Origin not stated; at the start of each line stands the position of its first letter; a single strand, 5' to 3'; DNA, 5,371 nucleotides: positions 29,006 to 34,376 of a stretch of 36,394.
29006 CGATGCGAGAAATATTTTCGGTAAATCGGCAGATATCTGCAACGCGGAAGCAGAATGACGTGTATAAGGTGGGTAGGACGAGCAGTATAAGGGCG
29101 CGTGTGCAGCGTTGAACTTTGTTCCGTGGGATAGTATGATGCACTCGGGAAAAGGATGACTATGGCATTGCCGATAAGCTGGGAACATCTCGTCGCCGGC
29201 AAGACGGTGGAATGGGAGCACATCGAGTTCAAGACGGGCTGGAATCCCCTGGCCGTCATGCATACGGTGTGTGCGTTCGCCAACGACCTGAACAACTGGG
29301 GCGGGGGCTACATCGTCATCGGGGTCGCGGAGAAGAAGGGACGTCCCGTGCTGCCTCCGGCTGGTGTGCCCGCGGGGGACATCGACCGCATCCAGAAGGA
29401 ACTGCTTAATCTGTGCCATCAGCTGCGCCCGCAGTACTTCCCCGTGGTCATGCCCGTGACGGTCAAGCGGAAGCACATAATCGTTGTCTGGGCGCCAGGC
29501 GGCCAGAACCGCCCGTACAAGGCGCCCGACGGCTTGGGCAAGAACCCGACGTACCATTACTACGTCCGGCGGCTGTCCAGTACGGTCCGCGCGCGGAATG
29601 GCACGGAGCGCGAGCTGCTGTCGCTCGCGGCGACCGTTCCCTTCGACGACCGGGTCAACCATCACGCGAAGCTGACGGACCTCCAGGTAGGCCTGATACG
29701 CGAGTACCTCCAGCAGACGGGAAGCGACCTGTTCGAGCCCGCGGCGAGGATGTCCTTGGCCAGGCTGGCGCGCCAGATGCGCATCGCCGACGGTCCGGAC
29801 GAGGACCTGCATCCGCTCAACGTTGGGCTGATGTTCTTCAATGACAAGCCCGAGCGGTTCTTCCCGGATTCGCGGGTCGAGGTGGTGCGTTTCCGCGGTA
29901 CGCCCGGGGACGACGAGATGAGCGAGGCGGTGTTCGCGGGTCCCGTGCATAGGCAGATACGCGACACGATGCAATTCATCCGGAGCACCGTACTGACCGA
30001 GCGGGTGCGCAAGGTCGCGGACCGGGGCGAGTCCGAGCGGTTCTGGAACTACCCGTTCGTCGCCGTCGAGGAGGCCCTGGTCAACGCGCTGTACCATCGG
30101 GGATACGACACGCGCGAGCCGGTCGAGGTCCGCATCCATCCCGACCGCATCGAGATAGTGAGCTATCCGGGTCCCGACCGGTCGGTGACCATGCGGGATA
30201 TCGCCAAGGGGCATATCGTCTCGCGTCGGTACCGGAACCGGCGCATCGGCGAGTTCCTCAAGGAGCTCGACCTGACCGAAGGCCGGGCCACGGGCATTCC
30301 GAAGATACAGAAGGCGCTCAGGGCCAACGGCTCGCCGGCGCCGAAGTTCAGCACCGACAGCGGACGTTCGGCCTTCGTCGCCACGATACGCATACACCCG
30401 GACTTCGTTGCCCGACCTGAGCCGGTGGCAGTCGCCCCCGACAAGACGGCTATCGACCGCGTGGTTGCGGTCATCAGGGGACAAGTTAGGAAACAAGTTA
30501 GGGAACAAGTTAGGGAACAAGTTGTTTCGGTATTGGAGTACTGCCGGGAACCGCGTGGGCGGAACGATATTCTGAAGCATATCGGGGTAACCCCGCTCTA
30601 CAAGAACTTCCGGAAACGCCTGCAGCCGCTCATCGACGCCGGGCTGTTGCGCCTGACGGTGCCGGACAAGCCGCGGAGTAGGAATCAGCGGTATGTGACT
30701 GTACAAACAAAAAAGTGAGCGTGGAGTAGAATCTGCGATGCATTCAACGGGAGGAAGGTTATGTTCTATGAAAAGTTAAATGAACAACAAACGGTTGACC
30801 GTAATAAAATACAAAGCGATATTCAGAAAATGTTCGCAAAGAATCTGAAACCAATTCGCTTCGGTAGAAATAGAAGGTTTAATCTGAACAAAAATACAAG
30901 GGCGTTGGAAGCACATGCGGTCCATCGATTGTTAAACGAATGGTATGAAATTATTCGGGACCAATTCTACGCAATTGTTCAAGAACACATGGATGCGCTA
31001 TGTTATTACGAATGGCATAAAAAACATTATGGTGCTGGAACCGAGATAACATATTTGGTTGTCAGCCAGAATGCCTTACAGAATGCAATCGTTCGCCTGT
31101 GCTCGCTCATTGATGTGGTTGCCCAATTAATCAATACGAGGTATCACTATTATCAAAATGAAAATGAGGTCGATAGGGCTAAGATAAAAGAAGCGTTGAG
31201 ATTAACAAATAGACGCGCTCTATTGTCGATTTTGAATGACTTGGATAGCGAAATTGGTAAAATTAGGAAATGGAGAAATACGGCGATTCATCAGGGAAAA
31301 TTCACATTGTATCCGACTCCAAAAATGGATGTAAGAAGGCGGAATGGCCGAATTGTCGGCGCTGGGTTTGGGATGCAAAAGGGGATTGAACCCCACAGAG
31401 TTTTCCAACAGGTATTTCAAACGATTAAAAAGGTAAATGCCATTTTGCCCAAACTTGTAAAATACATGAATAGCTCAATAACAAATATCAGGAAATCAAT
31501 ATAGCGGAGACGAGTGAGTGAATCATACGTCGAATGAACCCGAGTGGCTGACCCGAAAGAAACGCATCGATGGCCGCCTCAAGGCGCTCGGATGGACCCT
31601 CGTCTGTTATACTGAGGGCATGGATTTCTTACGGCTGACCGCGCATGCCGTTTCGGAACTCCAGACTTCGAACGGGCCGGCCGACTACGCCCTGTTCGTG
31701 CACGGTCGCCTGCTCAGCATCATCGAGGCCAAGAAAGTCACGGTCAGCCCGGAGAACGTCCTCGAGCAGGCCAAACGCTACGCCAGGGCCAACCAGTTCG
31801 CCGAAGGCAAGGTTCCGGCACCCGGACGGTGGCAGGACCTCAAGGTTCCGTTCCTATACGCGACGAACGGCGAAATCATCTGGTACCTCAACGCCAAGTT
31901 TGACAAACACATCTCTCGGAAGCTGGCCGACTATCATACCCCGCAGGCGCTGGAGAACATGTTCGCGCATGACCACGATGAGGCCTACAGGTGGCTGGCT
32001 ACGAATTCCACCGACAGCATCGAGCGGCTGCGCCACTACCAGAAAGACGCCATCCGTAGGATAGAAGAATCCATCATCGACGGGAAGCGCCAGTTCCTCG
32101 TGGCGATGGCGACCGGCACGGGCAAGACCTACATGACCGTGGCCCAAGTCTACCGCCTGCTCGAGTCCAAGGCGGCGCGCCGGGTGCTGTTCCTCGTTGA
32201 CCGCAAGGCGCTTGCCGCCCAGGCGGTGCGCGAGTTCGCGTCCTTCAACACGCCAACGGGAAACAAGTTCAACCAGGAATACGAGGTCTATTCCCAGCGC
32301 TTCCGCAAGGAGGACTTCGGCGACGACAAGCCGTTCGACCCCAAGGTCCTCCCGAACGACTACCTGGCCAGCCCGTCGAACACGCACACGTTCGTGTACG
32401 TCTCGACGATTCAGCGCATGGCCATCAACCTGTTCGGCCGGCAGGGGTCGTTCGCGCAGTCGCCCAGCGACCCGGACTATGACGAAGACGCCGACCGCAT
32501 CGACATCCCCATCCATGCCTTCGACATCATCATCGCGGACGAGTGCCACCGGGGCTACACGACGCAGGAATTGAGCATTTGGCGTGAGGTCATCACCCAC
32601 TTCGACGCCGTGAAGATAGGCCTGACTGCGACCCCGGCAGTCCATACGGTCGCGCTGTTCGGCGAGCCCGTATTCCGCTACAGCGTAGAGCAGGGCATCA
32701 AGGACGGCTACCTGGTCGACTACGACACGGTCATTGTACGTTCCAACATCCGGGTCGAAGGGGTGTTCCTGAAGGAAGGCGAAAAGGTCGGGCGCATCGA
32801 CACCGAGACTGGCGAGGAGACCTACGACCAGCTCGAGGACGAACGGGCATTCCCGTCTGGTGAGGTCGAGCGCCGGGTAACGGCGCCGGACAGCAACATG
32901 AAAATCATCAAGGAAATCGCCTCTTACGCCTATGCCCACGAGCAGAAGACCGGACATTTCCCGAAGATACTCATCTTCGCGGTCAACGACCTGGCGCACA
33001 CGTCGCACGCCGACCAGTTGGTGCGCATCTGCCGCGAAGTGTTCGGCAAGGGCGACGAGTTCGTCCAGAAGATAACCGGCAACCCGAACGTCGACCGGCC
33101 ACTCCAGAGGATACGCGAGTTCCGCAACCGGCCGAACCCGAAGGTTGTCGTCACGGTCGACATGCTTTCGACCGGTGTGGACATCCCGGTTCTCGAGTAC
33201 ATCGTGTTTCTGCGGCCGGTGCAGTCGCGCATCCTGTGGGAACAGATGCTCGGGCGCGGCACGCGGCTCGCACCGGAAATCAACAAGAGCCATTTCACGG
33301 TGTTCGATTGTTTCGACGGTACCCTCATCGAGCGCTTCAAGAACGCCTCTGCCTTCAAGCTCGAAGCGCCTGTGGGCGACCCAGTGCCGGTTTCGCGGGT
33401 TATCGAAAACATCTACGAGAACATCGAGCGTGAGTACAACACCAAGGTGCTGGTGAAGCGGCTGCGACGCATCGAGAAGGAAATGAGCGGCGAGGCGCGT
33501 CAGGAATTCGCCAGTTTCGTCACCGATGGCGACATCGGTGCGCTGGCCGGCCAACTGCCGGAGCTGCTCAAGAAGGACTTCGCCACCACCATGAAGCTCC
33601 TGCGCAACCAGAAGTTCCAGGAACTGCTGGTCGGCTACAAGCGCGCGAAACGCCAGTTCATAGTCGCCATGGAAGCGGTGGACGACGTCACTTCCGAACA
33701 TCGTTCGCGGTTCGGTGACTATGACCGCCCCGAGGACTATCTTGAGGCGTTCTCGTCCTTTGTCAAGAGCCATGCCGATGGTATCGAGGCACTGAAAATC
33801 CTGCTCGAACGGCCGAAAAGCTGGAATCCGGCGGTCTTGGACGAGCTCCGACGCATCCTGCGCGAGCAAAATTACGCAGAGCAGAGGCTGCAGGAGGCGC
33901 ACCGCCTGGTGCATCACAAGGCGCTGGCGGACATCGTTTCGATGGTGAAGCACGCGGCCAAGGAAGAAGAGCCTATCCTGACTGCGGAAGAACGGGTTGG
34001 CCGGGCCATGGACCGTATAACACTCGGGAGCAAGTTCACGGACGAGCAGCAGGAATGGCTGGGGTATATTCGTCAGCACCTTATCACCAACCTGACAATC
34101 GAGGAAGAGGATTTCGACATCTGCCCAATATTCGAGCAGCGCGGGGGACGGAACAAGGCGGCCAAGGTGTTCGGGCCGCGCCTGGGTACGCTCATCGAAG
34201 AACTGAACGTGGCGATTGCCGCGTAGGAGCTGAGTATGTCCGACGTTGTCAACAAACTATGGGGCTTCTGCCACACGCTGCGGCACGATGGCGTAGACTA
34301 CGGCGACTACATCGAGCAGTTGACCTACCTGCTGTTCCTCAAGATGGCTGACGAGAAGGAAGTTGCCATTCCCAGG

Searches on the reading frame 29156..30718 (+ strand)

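Call 72: search_protein_families(library=pfam, proteins=[window:29156-30718:+], max_evalue=0.001)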
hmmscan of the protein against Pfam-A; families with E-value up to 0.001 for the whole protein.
window:29156-30718:+ (520 aa): 3 families
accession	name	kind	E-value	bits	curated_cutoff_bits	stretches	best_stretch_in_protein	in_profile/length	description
PF04326.19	SLFN_AlbA_2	-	8e-15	55.9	25.3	1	19-146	1-117/118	Schlafen, AlbA_2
PF13749.12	HATPase_c_4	-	6.2e-13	49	26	1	322-403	3-83/89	Putative ATP-dependent DNA helicase recG C-terminal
PF21247.3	Fic-like_C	-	4.9e-07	30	27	1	454-513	1-61/64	Filamentation induced by cAMP protein Fic-like, C-terminal domain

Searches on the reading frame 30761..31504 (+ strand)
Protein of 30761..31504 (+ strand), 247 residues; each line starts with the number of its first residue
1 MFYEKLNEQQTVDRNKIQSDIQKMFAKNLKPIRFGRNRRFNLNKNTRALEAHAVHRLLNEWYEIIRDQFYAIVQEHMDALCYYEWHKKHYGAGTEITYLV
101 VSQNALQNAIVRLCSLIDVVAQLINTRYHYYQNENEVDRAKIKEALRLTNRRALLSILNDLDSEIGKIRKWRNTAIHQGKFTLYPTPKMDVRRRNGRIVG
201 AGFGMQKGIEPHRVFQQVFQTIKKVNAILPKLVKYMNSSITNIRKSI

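Call 72: search_protein_families(library=pfam, proteins=[window:30761-31504:+], max_evalue=0.001)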
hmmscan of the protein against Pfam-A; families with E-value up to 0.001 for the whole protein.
window:30761-31504:+ (247 aa): 1 family
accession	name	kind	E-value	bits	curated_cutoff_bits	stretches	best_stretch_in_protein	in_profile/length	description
PF18730.6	HEPN_Cthe2314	-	8.9e-08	32.8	27.1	1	106-181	50-125/174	Cthe_2314-like HEPN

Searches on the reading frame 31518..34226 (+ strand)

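Call 72: search_protein_families(library=pfam, proteins=[window:31518-34226:+], max_evalue=0.001)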
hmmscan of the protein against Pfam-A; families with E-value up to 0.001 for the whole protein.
window:31518-34226:+ (902 aa): 6 families
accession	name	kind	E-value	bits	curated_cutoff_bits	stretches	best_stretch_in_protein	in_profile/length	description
PF08463.15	EcoEI_R_C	-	3.7e-36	125.1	24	1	739-898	1-160/163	EcoEI R protein C-terminal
PF04851.21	ResIII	-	8.4e-36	123.8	22.5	1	170-374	3-163/164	Type III restriction enzyme, res subunit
PF18766.7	SWI2_SNF2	-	4.7e-15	56.3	26.7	2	175-253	2-81/221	SWI2/SNF2 ATPase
PF00270.35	DEAD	-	5.8e-12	46.1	26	1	174-378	3-164/167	DEAD/DEAH box helicase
PF04313.20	HSDR_N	-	5.2e-07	30.1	25.1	1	49-125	122-191/198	Type I restriction enzyme R protein N terminus (HSDR_N)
PF00271.37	Helicase_C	-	9.7e-07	29.5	23.5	1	513-584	39-109/110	Helicase conserved C-terminal domain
